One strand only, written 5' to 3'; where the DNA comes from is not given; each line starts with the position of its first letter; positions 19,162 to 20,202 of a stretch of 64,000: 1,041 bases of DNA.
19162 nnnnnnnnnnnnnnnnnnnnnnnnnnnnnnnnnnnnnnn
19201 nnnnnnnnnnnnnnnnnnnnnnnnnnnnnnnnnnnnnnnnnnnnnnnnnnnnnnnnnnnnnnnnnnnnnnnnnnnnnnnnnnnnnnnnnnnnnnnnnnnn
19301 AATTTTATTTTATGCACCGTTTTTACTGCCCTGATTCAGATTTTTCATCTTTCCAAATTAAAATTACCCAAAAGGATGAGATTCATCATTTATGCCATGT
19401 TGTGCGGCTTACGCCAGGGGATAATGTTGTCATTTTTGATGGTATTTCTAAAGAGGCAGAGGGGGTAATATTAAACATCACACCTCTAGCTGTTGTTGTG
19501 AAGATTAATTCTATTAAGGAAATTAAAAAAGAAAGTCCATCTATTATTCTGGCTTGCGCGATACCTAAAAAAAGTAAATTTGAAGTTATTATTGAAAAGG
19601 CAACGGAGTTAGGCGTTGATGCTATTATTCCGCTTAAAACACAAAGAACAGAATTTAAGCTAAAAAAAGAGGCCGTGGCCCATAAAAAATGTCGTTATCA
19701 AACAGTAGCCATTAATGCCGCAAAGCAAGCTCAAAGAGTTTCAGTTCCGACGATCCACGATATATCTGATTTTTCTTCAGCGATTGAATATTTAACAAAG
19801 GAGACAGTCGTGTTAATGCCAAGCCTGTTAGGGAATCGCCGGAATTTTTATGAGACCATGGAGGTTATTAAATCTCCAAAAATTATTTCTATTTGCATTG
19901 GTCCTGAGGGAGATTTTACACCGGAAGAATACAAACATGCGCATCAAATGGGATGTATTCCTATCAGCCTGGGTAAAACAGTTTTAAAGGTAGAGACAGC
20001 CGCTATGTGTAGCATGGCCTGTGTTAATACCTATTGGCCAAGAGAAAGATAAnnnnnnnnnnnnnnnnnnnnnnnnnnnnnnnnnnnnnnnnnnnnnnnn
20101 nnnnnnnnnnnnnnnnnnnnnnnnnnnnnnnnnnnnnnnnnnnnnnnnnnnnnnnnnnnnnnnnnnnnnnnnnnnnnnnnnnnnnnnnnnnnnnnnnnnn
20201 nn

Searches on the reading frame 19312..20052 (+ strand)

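Call 79: search_protein_families(library=pfam, proteins=[window:19312-20052:+], max_evalue=0.01)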
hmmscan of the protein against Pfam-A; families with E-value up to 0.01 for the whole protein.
window:19312-20052:+ (246 aa): 3 families
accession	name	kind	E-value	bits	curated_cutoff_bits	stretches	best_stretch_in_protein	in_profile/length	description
PF04452.19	Methyltrans_RNA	-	3.2e-42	144.3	23.9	1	74-238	2-164/165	RNA methyltransferase domain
PF20260.4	PUA_4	-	8e-12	45.5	23.9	1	21-65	3-47/48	RNA methyltransferase PUA domain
PF00588.24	SpoU_methylase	-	0.0061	17.1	29.7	1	124-233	34-139/142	SpoU rRNA Methylase family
